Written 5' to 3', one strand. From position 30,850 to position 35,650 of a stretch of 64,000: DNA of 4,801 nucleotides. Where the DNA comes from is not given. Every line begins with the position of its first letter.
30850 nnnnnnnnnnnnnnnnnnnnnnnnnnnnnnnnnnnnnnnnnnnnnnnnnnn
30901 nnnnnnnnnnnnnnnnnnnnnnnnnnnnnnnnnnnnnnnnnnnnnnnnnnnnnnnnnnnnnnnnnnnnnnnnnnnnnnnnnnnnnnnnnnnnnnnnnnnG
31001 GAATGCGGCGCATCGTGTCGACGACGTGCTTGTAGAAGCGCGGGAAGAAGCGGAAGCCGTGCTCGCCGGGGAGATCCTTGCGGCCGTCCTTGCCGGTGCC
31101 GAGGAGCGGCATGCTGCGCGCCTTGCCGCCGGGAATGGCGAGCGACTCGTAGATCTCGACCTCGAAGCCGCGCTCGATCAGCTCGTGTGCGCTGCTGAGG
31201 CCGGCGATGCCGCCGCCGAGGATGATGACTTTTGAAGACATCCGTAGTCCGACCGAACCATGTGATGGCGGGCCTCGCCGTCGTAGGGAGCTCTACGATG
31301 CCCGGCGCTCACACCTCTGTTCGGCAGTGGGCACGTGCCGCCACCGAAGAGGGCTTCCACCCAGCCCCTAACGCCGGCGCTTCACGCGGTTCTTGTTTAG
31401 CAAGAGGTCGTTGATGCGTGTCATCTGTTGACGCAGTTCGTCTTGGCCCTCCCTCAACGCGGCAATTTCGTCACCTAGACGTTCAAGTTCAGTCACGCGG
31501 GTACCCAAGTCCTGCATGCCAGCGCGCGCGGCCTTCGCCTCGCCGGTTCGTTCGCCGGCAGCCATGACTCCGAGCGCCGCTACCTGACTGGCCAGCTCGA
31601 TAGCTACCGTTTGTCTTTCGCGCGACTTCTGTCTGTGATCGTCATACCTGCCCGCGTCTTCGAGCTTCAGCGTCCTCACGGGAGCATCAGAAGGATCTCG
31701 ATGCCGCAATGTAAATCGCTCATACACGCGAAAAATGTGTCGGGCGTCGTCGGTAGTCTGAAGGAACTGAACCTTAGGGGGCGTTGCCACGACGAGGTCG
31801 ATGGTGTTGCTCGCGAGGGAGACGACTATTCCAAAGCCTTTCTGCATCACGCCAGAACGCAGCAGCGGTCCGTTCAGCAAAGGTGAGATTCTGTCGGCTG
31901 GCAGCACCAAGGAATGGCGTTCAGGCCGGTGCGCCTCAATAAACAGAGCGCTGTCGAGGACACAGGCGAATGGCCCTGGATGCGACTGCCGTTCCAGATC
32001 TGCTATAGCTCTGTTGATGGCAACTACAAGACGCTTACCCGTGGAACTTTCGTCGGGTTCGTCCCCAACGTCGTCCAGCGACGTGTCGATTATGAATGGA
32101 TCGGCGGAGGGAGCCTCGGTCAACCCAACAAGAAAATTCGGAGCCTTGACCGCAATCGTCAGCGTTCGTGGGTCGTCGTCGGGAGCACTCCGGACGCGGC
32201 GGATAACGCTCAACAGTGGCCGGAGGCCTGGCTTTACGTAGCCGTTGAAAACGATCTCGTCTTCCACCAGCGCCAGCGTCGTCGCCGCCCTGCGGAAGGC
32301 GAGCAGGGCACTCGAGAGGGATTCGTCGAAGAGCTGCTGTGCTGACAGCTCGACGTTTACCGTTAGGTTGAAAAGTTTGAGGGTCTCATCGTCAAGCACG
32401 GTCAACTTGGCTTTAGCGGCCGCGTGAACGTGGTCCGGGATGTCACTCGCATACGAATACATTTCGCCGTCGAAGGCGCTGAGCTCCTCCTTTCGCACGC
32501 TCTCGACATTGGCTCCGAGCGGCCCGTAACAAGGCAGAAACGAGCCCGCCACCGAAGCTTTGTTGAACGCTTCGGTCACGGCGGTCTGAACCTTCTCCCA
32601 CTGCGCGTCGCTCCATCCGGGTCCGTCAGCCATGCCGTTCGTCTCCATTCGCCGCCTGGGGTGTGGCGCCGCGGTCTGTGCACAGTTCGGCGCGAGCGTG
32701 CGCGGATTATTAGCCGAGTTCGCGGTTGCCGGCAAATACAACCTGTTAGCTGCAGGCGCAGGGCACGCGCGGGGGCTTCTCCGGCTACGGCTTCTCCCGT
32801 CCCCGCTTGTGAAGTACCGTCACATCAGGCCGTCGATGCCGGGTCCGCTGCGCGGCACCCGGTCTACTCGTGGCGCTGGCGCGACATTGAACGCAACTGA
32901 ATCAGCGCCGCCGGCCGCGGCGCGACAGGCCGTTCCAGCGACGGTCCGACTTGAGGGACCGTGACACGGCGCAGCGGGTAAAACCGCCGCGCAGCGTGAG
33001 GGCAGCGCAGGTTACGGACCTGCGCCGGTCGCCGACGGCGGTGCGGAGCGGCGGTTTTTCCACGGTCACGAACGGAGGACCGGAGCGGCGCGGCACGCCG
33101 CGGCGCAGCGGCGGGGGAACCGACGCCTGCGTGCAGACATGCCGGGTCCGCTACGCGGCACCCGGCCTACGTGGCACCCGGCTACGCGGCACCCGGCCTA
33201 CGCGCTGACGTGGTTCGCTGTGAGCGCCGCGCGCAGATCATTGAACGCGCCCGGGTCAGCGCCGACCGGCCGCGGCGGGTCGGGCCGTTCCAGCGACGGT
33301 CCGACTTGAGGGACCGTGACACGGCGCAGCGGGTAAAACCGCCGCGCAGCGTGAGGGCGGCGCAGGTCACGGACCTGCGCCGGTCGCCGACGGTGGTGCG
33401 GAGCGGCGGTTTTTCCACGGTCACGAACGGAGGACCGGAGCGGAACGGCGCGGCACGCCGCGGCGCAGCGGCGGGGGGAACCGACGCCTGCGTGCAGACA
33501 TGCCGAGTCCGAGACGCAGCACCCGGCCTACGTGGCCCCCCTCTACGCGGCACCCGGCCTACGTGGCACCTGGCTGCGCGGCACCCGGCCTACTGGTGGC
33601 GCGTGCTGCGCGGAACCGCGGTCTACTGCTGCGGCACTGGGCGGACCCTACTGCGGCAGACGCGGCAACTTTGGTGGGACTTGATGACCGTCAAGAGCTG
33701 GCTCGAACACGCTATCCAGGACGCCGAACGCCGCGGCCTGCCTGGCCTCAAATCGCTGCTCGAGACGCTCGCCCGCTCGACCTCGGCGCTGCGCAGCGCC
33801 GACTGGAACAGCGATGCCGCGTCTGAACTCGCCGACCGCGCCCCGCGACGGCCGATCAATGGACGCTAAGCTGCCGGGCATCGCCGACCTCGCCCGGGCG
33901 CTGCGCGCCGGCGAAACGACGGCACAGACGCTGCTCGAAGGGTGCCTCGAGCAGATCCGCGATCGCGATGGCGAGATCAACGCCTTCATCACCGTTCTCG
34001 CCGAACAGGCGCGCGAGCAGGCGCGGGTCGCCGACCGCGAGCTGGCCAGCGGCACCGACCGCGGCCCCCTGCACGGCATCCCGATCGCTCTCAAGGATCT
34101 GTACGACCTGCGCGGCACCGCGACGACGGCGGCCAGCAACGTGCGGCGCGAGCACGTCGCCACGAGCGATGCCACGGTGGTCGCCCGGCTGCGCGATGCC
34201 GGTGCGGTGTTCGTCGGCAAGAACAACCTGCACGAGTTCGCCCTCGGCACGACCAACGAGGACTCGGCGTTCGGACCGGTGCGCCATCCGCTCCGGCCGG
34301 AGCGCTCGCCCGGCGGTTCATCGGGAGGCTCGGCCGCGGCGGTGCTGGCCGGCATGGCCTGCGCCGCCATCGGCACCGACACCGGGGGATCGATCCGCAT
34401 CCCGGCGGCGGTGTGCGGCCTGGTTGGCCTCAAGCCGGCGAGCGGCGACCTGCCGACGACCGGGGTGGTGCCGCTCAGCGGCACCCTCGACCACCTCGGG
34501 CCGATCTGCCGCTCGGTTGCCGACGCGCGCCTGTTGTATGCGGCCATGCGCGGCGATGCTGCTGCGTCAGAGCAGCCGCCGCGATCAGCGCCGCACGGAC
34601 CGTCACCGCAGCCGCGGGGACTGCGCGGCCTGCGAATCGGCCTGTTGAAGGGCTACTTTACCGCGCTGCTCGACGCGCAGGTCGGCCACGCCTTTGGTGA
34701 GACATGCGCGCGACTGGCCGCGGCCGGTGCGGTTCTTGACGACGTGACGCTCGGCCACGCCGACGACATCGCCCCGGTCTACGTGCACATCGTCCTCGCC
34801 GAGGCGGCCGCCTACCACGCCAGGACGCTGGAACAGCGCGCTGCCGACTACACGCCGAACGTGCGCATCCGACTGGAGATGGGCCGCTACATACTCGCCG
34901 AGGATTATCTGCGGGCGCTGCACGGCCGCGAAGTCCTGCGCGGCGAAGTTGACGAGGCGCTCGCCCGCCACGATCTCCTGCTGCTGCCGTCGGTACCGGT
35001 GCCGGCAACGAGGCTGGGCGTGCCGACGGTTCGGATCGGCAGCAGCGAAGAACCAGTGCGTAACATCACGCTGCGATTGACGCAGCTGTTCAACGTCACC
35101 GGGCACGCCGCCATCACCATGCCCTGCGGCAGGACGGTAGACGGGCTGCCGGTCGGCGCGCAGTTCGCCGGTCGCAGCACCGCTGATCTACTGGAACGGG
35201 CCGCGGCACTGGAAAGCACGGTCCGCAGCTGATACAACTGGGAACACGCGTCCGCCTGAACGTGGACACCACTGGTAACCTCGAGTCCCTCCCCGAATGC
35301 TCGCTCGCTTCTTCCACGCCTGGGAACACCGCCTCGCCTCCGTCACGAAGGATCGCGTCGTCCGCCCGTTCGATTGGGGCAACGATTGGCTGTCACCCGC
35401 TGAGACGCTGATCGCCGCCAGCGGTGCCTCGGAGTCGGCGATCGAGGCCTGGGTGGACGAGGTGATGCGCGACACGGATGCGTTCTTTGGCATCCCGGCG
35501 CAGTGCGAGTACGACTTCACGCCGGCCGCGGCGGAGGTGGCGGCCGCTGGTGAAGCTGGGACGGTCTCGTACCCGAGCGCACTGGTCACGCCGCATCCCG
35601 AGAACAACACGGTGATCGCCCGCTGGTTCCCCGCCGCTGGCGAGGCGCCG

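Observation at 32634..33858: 1.2-kb intergenic region carrying a tandemly duplicated, highly structured ~355-bp element between divergent encapsulin and amidase genes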

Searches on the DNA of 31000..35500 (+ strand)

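Call 5: search_rna_families(source=window, start=31000, end=35500, threshold=evalue, max_evalue=1, show_alignments=3)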
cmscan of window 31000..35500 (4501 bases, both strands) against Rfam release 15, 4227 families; matches with E-value up to 1: 0.
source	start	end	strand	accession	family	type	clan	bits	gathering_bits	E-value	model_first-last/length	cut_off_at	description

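Call 21: search_dna_similar(query=window:32880-33216:+, collection=plasmids, mode=distant, max_rows=30, max_evalue=0.001)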
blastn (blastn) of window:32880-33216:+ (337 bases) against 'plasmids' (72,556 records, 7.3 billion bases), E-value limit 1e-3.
Records with a match: 1; places in all: 1; records where one place covers at least 80% of the query: 0.
Best place of each record, by identity: 80-90% 1.
By first word of the organism name: Streptomyces 1.
By predicted mobility (MOB-suite, as given by PLSDB): non-mobilizable 1.
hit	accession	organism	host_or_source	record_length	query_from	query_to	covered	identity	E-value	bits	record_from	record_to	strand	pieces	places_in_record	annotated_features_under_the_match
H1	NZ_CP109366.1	Streptomyces sp. NBC_01558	-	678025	123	171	15%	84.0%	6e-4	52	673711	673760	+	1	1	M1 family metallopeptidase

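Call 62: search_rna_families(sources=[L016, L007, L014, L029, L005, L012, L028, L033, L020, L038, L041, L009, L050, L047, L004], threshold=evalue, max_evalue=1, show_alignments=3)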
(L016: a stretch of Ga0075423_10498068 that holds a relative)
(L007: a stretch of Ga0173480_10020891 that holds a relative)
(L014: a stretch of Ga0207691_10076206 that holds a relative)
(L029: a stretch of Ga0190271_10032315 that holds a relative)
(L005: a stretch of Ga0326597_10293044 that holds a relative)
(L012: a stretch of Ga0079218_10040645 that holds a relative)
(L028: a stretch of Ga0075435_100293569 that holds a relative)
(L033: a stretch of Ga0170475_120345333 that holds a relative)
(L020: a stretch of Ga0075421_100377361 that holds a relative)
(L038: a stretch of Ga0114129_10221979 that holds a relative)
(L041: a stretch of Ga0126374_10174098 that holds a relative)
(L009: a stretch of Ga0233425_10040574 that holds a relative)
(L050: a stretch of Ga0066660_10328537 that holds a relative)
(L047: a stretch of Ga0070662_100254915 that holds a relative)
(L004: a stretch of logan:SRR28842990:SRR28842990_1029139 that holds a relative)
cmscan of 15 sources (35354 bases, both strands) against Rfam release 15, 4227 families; matches with E-value up to 1: 1.
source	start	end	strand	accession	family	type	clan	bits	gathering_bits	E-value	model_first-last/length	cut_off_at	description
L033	1406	1484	-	RF02248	Six3os1_3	Gene; lncRNA;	-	21.7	40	0.13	1-75/75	no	Six3os1 conserved region 3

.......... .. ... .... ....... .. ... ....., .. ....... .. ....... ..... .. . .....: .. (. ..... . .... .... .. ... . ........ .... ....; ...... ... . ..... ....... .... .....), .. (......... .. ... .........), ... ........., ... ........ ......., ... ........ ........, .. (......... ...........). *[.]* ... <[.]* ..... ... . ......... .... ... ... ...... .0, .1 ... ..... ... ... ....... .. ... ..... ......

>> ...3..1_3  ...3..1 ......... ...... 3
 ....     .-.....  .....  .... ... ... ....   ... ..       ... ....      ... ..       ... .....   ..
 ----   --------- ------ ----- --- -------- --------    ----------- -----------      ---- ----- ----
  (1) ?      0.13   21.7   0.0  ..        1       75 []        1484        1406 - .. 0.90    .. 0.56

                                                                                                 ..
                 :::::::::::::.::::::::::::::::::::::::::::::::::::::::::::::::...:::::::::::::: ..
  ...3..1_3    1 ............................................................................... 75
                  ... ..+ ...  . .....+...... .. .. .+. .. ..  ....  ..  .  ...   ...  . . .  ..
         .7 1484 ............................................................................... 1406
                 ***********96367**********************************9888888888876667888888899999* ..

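Call 86: build_rna_model(alignment_id=A7, structure=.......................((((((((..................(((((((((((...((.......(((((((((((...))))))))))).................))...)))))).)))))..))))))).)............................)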
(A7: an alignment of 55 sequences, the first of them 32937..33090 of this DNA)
Model R1 built from alignment A7 (55 sequences, 170 columns); structure: as given.
model positions 154; base pairs 32; branch points 0; effective number of sequences 2.25; information 0.59 bits per position. Calibrated on 0.2 Mb of random sequence (short: E-values are rough).
structure used (alignment columns):
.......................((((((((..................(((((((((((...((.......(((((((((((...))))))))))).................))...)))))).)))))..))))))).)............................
